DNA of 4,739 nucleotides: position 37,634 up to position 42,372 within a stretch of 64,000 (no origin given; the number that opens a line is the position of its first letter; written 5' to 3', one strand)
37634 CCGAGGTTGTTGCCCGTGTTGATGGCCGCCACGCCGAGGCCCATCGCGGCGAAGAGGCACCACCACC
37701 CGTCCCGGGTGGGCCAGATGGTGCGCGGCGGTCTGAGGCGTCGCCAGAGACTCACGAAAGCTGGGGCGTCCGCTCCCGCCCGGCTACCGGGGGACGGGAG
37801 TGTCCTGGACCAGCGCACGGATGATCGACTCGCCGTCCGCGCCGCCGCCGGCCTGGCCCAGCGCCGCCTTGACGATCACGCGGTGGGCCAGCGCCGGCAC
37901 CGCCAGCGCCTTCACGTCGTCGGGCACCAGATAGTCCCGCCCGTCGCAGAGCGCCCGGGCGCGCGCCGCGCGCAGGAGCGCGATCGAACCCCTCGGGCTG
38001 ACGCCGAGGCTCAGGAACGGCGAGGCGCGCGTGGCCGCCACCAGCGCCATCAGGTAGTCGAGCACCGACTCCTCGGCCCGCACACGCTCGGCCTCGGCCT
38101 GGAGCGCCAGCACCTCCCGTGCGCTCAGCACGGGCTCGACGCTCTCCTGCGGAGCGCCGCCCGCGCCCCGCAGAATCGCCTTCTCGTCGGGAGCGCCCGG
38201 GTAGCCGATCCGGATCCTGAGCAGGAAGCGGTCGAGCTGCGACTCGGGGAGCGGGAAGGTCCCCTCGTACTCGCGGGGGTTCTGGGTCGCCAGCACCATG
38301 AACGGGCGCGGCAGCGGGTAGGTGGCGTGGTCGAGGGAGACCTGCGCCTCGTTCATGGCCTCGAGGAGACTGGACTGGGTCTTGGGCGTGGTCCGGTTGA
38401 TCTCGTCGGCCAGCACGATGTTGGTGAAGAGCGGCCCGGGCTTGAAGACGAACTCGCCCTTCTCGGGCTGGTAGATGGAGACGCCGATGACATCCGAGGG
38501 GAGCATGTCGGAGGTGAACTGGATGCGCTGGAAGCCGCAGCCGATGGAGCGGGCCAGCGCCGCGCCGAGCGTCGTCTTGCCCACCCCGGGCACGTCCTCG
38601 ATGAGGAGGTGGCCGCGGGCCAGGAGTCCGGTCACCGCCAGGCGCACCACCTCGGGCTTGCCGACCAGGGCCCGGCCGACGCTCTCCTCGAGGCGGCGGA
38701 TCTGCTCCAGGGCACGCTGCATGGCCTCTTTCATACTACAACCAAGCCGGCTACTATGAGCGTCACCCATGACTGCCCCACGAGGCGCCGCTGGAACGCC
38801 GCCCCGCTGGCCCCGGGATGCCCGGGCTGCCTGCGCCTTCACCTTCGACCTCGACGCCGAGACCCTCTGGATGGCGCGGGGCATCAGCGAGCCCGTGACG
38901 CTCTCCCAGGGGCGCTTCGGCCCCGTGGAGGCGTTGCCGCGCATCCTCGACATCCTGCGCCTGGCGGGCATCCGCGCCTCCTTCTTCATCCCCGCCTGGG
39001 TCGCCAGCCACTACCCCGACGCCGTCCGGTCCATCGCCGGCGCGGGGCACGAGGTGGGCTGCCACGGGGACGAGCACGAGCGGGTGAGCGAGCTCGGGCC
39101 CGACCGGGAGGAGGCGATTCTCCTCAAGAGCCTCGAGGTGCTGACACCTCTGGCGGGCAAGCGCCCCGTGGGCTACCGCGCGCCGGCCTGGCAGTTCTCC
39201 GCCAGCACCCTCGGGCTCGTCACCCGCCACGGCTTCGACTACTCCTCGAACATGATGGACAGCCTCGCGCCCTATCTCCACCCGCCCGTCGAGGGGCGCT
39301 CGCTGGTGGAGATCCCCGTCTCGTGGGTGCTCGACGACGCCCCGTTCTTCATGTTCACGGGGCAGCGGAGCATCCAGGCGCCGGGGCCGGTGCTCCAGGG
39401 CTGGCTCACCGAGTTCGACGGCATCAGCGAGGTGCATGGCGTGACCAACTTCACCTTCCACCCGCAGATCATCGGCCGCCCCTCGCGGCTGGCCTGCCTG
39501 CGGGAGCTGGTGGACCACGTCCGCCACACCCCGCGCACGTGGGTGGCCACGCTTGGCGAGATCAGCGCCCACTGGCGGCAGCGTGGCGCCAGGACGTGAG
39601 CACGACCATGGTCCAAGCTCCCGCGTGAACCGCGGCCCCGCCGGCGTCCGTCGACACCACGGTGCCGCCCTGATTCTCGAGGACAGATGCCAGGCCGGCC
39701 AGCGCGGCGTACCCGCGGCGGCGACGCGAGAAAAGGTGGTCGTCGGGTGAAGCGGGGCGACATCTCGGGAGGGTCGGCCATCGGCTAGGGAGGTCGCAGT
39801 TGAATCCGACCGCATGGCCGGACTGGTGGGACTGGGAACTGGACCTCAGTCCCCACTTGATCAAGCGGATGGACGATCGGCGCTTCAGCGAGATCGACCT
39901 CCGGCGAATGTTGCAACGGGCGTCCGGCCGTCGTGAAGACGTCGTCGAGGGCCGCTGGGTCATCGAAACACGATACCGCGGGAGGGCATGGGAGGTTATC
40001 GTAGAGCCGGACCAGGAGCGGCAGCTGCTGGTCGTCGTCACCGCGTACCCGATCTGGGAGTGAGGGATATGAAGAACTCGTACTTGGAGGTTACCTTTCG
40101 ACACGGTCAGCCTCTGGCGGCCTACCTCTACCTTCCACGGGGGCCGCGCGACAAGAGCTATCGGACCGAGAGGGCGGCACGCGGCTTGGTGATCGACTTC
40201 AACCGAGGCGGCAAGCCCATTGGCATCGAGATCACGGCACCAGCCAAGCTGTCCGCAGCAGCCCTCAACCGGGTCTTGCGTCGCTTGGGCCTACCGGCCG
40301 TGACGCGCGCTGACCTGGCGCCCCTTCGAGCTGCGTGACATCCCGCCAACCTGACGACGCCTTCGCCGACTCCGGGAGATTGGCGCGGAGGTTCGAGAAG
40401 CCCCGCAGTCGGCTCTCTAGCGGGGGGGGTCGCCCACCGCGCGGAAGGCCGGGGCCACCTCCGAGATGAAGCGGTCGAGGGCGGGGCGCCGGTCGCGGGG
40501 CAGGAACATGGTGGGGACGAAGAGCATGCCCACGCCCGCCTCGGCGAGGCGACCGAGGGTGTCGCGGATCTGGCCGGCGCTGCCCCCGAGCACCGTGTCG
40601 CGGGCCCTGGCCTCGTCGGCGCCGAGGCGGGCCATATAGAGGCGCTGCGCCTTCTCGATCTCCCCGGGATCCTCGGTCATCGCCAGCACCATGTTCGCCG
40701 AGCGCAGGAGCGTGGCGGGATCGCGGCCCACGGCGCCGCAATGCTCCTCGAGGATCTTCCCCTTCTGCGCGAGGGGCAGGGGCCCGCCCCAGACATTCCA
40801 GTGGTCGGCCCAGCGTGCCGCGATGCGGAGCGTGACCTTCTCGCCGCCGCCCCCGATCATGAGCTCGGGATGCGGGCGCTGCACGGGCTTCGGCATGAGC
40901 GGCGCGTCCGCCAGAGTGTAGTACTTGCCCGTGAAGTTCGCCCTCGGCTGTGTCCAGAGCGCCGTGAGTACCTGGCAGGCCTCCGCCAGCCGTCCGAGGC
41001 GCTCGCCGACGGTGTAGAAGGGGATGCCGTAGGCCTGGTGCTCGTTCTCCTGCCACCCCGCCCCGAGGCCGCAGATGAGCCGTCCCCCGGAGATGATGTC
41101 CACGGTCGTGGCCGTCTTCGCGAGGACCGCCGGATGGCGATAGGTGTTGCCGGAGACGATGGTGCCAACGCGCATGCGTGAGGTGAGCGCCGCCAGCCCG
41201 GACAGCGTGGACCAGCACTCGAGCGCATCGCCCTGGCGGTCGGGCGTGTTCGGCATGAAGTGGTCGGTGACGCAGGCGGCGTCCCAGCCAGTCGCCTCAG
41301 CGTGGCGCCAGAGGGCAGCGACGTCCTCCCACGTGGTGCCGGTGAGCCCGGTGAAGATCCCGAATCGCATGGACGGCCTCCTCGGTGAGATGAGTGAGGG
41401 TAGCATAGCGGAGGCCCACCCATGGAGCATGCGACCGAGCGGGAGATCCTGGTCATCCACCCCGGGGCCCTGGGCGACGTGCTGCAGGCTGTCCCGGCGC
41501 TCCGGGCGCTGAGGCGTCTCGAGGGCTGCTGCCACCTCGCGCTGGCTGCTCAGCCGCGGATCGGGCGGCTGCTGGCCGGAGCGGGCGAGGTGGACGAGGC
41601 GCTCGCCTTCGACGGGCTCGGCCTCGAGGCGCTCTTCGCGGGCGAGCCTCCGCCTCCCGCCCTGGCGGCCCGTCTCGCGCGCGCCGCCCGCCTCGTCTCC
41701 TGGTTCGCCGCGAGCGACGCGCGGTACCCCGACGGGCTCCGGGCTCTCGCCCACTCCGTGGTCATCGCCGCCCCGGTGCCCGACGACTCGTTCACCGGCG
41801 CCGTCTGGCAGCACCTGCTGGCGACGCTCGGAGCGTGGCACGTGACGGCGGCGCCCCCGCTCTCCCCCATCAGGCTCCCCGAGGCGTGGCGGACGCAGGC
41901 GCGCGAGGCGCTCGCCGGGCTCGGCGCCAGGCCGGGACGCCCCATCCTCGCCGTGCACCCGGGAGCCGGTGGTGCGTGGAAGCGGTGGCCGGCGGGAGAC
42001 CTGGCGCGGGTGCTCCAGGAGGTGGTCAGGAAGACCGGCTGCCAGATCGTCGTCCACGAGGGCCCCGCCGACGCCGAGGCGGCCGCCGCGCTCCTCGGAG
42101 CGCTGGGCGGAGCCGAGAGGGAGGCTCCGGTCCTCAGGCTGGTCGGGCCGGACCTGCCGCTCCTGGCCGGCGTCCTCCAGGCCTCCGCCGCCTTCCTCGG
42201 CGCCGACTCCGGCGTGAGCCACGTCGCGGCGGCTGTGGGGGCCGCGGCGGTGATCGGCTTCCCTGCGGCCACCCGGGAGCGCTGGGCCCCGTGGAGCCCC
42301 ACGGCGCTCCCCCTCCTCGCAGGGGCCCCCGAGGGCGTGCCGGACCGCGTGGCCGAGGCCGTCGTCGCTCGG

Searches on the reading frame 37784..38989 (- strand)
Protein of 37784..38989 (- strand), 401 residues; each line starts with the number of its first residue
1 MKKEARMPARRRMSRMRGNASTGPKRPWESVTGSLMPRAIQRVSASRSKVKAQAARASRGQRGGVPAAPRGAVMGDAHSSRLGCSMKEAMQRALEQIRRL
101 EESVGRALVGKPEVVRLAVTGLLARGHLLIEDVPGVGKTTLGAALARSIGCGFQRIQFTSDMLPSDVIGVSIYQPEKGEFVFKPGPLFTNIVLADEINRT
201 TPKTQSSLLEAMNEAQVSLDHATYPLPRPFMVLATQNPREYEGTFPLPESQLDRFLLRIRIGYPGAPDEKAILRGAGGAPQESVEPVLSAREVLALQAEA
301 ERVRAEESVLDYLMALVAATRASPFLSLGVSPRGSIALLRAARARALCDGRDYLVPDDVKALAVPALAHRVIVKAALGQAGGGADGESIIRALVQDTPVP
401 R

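Call 34: search_protein_families(library=pfam, proteins=[window:37784-38989:-], max_evalue=0.001)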
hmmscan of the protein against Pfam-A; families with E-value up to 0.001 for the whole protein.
window:37784-38989:- (401 aa): 6 families
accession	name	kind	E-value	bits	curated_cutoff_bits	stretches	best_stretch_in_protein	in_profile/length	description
PF07726.17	AAA_3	-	1.1e-60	203.7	27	1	127-257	1-131/131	ATPase family associated with various cellular activities (AAA)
PF17863.7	AAA_lid_2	-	3.5e-22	78.4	22.7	1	319-376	2-59/74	AAA lid domain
PF07728.20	AAA_5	-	4e-13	50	22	1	133-255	7-139/139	AAA domain (dynein-related subfamily)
PF20030.5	bpMoxR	-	1.7e-09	37.5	27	1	96-273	2-178/205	MoxR domain in the MoxR-vWA-beta-propeller ternary systems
PF00004.35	AAA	-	3e-05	24.9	21.2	1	133-243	6-116/131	ATPase family associated with various cellular activities (AAA)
PF00493.29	MCM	-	0.00022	20.9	23.3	1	127-240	59-175/224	MCM P-loop domain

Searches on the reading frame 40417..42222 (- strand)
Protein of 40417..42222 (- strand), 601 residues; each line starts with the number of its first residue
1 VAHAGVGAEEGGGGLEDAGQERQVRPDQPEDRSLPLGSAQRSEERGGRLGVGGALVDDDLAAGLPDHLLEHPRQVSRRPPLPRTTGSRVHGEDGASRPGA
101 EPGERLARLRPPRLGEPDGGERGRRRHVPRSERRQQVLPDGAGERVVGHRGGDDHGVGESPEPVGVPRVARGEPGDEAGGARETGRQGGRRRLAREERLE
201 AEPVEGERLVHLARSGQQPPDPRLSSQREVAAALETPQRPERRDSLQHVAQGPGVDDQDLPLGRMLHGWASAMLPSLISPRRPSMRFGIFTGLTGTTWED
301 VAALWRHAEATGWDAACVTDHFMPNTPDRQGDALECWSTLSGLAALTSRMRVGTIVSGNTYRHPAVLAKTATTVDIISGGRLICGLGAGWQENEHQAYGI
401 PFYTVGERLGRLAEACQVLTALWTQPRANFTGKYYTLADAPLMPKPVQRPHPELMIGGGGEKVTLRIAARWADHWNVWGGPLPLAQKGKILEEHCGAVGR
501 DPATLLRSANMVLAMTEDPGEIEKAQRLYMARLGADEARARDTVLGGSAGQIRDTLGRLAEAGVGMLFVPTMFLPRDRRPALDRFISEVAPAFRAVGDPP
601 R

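Call 34: search_protein_families(library=pfam, proteins=[window:40417-42222:-], max_evalue=0.001)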
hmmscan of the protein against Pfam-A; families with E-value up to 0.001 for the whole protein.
window:40417-42222:- (601 aa): 1 family
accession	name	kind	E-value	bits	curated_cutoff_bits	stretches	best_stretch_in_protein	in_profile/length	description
PF00296.26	Bac_luciferase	-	2.4e-49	168.8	27.9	1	285-564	1-279/314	Luciferase-like monooxygenase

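Call 42: search_protein_families(library=ncbifam, proteins=[window:40417-42222:-], max_evalue=1e-8)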
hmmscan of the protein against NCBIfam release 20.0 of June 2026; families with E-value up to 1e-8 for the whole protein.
window:40417-42222:- (601 aa): 23 families
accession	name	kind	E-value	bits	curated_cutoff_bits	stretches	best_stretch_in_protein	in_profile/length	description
TIGR03560.1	F420_Rv1855c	subfamily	5.8e-80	268.3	231.4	1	295-509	9-226/227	TIGR03560 family F420-dependent LLM class oxidoreductase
TIGR03856.1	F420_MSMEG_2906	subfamily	4.8e-46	157.3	243.7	1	297-512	14-211/249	LLM class F420-dependent oxidoreductase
TIGR03619.1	F420_Rv2161c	subfamily_domain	7.1e-45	153.5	166.9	1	304-564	3-240/247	TIGR03619 family F420-dependent LLM class oxidoreductase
TIGR03621.1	F420_MSMEG_2516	subfamily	4.1e-41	141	213.15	1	285-474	1-172/295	TIGR03621 family F420-dependent LLM class oxidoreductase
TIGR03557.1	F420_G6P_family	subfamily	5.4e-31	107.9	210.4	1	306-475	20-185/316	TIGR03557 family F420-dependent LLM class oxidoreductase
TIGR04021.1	LLM_DMSO2_sfnG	equivalog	7.2e-29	101.2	382.95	1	298-480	27-205/350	dimethylsulfone monooxygenase SfnG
TIGR04465.1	ArgArg_F420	equivalog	1.4e-25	90.1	470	1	305-535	66-291/364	F420-dependent hydroxymycolic acid dehydrogenase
TIGR03571.1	lucif_BA3436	subfamily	2.1e-24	86.3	303.9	1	299-592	31-303/304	TIGR03571 family LLM class oxidoreductase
TIGR03612.1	RutA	equivalog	2.4e-21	76.6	498.3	1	333-519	64-250/355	pyrimidine utilization protein A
TIGR03554.1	F420_G6P_DH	equivalog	5.1e-18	65.2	420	1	306-473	23-188/331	glucose-6-phosphate dehydrogenase (coenzyme-F420)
TIGR03565.1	alk_sulf_monoox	equivalog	1.1e-17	64.1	518.2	1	335-497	54-214/346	FMNH2-dependent alkanesulfonate monooxygenase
NF002619.0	PRK02271.1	equivalog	1.9e-17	63.6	276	1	297-474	12-173/329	5,10-methylenetetrahydromethanopterin reductase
NF001939.1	PRK00719.1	subfamily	1.7e-16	60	510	1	335-492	54-209/373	alkanesulfonate monooxygenase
TIGR03885.1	flavin_revert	hypoth_equivalog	4.8e-16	58.8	398.7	1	304-473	18-180/315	TIGR03885 family FMN-dependent LLM class oxidoreductase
TIGR03564.1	F420_MSMEG_4879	subfamily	8.8e-16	58.3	234.25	1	315-474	10-159/265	TIGR03564 family F420-dependent LLM class oxidoreductase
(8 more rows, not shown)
